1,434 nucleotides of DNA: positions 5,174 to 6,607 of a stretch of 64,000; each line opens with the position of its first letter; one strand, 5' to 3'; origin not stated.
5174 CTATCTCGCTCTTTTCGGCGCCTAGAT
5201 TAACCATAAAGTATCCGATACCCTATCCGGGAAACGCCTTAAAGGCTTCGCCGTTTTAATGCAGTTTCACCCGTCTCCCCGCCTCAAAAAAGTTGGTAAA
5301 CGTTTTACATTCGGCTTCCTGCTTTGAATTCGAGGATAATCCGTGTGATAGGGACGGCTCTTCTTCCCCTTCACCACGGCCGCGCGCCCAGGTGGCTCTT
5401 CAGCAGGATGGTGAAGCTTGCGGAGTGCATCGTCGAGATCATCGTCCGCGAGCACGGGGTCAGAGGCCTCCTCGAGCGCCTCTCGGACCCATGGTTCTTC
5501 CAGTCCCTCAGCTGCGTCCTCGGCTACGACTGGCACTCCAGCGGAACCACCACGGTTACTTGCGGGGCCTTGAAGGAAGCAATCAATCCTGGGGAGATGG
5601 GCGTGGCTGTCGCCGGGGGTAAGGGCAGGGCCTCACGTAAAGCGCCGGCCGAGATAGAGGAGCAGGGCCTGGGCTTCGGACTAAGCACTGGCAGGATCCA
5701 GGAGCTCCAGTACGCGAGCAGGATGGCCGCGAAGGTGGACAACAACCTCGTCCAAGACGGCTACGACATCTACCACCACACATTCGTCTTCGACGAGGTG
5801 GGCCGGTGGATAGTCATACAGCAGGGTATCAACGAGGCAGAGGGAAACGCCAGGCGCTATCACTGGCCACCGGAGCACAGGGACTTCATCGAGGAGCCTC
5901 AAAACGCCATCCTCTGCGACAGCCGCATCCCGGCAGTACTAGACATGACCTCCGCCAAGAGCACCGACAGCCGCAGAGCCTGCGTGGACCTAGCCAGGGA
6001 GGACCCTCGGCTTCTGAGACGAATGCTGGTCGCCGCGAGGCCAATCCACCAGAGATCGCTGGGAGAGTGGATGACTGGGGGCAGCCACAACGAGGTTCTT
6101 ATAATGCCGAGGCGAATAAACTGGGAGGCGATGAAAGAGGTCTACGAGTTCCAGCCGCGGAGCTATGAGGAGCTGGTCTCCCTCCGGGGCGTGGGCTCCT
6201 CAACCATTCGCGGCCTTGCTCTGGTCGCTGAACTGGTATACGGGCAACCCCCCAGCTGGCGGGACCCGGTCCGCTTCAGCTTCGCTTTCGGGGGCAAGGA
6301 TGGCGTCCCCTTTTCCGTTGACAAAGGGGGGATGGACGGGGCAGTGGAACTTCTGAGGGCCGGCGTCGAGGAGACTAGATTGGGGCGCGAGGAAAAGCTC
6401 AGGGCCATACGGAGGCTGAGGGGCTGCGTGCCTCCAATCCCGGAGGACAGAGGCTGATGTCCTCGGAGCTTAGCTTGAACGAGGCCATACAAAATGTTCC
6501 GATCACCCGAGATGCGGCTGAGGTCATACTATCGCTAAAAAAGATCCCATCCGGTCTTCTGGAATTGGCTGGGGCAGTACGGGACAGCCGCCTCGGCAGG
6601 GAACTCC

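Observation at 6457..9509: Lipoylation cluster with two radical-SAM proteins flanking split LplA: candidate LipS1/LipS2-type two-component lipoyl synthase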

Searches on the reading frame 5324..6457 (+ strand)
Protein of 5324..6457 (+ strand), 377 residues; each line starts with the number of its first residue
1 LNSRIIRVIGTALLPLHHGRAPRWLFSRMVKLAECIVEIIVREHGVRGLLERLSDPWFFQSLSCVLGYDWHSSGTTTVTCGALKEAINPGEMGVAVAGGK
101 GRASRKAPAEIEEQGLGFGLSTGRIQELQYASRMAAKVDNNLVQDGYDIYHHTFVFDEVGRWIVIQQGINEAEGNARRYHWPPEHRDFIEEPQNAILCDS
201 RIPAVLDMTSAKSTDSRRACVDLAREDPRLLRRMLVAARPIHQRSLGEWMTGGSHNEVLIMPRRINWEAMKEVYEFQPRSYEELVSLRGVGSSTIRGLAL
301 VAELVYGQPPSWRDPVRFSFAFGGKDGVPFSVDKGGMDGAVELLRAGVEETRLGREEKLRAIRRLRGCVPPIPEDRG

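Call 3: search_protein_families(library=pfam, proteins=[window:5324-6457:+], max_evalue=0.01)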
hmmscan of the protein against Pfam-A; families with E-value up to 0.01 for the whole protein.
window:5324-6457:+ (377 aa): 1 family
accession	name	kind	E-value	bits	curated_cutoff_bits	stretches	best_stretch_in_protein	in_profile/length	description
PF05559.16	DUF763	-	2.1e-123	412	35.5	1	10-332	1-319/319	Protein of unknown function (DUF763)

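Call 4: search_protein_families(library=ncbifam, proteins=[window:5324-6457:+], max_evalue=0.01)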
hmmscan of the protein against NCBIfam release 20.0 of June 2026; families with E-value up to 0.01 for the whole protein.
window:5324-6457:+ (377 aa): 0 families

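Call 38: search_solved_structures(query=window:5324-6457:+, max_evalue=0.01)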
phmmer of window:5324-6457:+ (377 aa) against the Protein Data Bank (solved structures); distinct sequences matched with E-value up to 0.01: 0.

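Call 41: find_homologous_proteins(query=window:5324-6457:+, max_evalue=1e-10)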
Query window:5324-6457:+ (377 aa): 7954 proteins with E <= 1e-10 among 8000 candidates; the best 120 are listed.
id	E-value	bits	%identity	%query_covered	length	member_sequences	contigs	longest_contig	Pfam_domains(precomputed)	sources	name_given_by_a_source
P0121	1.7e-251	852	100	98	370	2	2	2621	PF05559.17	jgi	-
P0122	2.3e-232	789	92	98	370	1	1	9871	PF05559.17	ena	-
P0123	9.9e-206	701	83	97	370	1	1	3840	PF05559.17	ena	-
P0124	2.3e-199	680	79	98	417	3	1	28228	PF05559.17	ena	-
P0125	1.3e-198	678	79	98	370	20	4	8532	PF05559.17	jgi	jgi:hypothetical protein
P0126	7.5e-198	675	80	97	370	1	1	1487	PF05559.17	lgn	-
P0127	2.4e-197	674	79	97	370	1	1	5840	PF05559.17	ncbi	-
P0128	3.4e-196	670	78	99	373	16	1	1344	PF05559.17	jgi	jgi:hypothetical protein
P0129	3.7e-192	656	77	97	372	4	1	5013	PF05559.17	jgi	-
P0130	3.8e-192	656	77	97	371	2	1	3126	PF05559.17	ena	-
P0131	7.7e-191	652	74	100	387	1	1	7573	PF05559.17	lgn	-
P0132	2.5e-190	650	75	98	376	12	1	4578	PF05559.17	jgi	jgi:hypothetical protein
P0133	1.3e-188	645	75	97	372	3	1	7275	PF05559.17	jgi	-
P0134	6.9e-188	642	75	97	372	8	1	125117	PF05559.17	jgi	-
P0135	1.9e-187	641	74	97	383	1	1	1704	PF05559.17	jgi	jgi:hypothetical protein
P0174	2.5e-166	571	67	97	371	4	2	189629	PF05559.17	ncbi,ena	-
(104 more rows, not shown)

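Call 42: find_encoding_contigs(protein=P0122, flank=5000, max_places=1)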
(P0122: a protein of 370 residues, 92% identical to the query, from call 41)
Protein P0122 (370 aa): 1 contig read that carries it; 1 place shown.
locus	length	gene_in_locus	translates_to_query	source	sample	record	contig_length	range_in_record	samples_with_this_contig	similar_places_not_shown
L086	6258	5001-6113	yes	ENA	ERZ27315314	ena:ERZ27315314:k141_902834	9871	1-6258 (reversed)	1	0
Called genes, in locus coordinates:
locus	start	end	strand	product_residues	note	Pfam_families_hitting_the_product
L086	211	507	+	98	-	-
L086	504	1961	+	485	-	-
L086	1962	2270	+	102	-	-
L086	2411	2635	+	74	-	-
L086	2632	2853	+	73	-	-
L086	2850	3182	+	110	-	-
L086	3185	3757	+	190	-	-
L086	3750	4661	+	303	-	-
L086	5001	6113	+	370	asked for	PF05559:DUF763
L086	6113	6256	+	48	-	?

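Call 43: find_encoding_contigs(protein=P0124, flank=5000, max_places=1)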
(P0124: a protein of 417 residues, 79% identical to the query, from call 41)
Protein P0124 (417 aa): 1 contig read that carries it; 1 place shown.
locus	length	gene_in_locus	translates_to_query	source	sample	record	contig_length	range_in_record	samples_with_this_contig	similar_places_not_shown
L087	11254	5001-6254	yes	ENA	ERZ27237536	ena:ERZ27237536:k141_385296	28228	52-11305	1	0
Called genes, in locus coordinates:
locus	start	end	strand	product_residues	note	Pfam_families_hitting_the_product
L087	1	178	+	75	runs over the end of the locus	?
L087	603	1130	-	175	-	-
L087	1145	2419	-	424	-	PF00368:HMG-CoA_red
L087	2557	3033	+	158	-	PF01467:CTP_transf_like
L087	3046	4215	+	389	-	PF01546:Peptidase_M20, PF07687:M20_dimer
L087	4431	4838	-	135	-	PF00293:NUDIX, PF14815:NUDIX_4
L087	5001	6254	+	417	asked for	PF05559:DUF763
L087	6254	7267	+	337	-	PF04055:Radical_SAM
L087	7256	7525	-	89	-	PF10437:Lip_prot_lig_C (weak)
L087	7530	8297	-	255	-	PF21948:LplA-B_cat, PF03099:BPL_LplA_LipB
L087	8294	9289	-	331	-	PF04055:Radical_SAM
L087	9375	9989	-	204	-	PF02511:Thy1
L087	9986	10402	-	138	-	PF02511:Thy1 (faint)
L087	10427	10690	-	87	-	-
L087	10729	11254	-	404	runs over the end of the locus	PF22025:ThiI_fer, PF02926:THUMP, PF02568:ThiI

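Call 44: find_encoding_contigs(protein=P0134, flank=5000, max_places=1)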
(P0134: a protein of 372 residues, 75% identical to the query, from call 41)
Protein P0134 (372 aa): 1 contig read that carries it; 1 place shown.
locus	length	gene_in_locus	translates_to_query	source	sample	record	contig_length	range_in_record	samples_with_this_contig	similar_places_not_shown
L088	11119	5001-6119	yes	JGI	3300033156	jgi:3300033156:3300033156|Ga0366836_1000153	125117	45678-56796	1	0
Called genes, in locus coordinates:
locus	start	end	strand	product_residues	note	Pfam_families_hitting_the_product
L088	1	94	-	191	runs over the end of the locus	PF03966:Trm112p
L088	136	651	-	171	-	-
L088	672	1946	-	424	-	PF00368:HMG-CoA_red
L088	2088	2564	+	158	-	PF01467:CTP_transf_like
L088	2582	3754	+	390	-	PF01546:Peptidase_M20, PF07687:M20_dimer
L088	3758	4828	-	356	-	PF01168:Ala_racemase_N, PF14031:D-ser_dehydrat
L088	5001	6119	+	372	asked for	PF05559:DUF763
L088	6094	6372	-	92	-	PF10437:Lip_prot_lig_C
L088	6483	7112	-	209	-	PF02511:Thy1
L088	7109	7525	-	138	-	PF02511:Thy1 (faint)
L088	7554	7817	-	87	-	-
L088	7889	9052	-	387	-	PF22025:ThiI_fer, PF02926:THUMP, PF02568:ThiI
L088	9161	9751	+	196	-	PF00011:HSP20 (weak)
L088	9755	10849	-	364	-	PF01435:Peptidase_M48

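Call 45: find_encoding_contigs(protein=P0174, flank=5000, max_places=1)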
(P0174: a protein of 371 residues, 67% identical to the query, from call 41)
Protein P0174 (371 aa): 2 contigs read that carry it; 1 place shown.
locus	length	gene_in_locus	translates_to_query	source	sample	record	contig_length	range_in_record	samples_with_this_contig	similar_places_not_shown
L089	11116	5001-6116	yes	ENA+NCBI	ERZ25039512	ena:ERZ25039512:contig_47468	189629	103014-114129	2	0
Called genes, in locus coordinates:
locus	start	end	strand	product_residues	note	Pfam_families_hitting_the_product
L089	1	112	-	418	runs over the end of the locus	PF09861:Lar_N, PF04015:DUF362 (faint)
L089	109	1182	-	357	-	PF04166:PdxA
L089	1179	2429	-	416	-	PF07005:SBD_N, PF17042:NBD_C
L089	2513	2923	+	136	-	PF14534:DUF4440 (weak)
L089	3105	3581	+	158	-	PF01467:CTP_transf_like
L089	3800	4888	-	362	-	PF01168:Ala_racemase_N, PF14031:D-ser_dehydrat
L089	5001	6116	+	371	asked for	PF05559:DUF763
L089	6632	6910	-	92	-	PF10437:Lip_prot_lig_C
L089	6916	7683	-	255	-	PF21948:LplA-B_cat, PF03099:BPL_LplA_LipB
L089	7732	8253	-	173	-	PF00881:Nitroreductase, PF14512:TM1586_NiRdase (weak)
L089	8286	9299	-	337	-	PF01841:Transglut_core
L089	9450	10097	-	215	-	PF00923:TAL_FSA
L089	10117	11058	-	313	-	PF02779:Transket_pyr, PF02780:Transketolase_C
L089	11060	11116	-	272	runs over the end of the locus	PF00456:Transketolase_N, PF13292:DXP_synthase_N, PF09364:XFP_N (weak), PF00676:E1_dh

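Call 59: predict_structure(alignment_id=A3)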
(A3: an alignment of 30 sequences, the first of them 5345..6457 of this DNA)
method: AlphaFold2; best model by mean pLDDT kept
length: 370 residues; sequences in the alignment: 30
mean_pLDDT: 58.1   pTM: 0.53
mean pLDDT of the five models: 58.1, 57.2, 53.5, 52.3, 50.3
residues with pLDDT >= 90: 38; 70-90: 67; 50-70: 102; < 50: 163
segments of 3 or more residues with pLDDT < 50: 1-12, 63-65, 131-137, 180-192, 216-218, 227-278, 280-294, 302-344, 361-363
pLDDT, mean of each block of 10 residues (from residue 1): 29 59 78 79 76 65 58 89 92 81 94 91 77 49 80 86 56 59 38 50 53 53 49 37 37 34 39 46 44 51 46 37 39 46 50 54 49
secondary structure, 60 per line:
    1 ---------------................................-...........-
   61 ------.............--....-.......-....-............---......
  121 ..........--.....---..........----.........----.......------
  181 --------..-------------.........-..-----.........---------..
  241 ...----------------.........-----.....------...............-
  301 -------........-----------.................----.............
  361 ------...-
elements in order: H16-47 H49-59 H67-79 H82-85 E87-93 H95-98 H100-111 H115-130 H133-137 E141-150 E155-163 E168-174 H204-212 H221-229 H239-243 H260-268 H274-278 H285-299 H308-315 H327-343 H348-360

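Call 62: fold_search(model_id=the predicted structure, library=pdb)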
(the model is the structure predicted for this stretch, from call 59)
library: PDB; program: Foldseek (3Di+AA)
matches with E <= 10: 71; with E <= 0.001: 0
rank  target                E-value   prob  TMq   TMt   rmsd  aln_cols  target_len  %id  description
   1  9ejn_A                1.6e+00  0.01  0.08  0.04  30.3       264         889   12  Crystal structure of magnesium-transporting ATPase MgtA in an E1-like magnesium-bound state (released 2025-02-26)
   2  4hbr_A                2.5e+00  0.35  0.10  0.24   2.5        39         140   15  Crystal structure of a putative periplasmic proteins (BACEGG_01429) from Bacteroides eggerthii DSM 20697 at 2.40 A res (released 2013-02-27)
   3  4k61_B                2.7e+00  0.28  0.09  0.23   2.9        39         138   15  Crystal structure of a DUF2874 family protein (BACUNI_01296) from Bacteroides uniformis ATCC 8492 at 1.70 A resolution (released 2013-05-01)
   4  1tid_C                2.7e+00  0.23  0.15  0.35   4.7        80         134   11  Crystal Structures of the ADP and ATP bound forms of the Bacillus Anti-sigma factor SpoIIAB in complex with the Anti-a (released 2004-06-15)
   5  4hbr_D                2.8e+00  0.23  0.11  0.27   3.6        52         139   19  Crystal structure of a putative periplasmic proteins (BACEGG_01429) from Bacteroides eggerthii DSM 20697 at 2.40 A res (released 2013-02-27)
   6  8etf_C                3.1e+00  0.04  0.08  0.09  10.1        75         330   23  Bile Salt Hydrolase B from Lactobacillus gasseri with covalent inhibitor bound (released 2023-11-01)
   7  7svh_C                3.3e+00  0.04  0.08  0.09  10.2        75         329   23  Bile Salt Hydrolase B from Lactobacillus gasseri (released 2023-01-25)
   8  4wn5_A                3.5e+00  0.07  0.09  0.23   6.6        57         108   16  Crystal structure of the C-terminal Per-Arnt-Sim (PASb) of human HIF-3alpha9 bound to 18:1-1-monoacylglycerol (released 2015-08-05)
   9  8ck3_A                3.6e+00  0.05  0.08  0.20   6.9        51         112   16  STRUCTURE OF HIF2A-ARNT HETERODIMER IN COMPLEX WITH (S)-1-(3,5-Difluoro-phenyl)-5,5-difluoro-3-methanesulfonyl-5,6-dih (released 2023-07-19)
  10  6m37_C                3.8e+00  0.25  0.16  0.43   4.4        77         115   12  The crystal structure of B. subtilis RsbV/RsbW complex in the hexagonal crystal form (released 2020-07-15)
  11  6e3t_B                3.8e+00  0.04  0.08  0.10   7.2        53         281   17  Crystal Structure of the Heterodimeric HIF-2 Complex with Antagonist T1001 (released 2019-02-13)
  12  3h82_A                4.0e+00  0.04  0.09  0.20   7.0        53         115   17  Crystal structure of the high affinity heterodimer of HIF2 alpha and ARNT C-terminal PAS domains with the artificial l (released 2010-01-12)
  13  4wz9_A                4.0e+00  0.04  0.07  0.04  12.5        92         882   16  APN1 from Anopheles gambiae (released 2015-06-17)
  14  8ck8_A                4.0e+00  0.04  0.07  0.18   5.9        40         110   20  STRUCTURE OF HIF2A-ARNT HETERODIMER IN COMPLEX WITH (S)-1-Cyclohexyloxy-5,5-difluoro-3-methanesulfonyl-5,6-dihydro-4H- (released 2023-07-19)
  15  7svh_A                4.3e+00  0.05  0.06  0.07   3.8        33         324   27  Bile Salt Hydrolase B from Lactobacillus gasseri (released 2023-01-25)
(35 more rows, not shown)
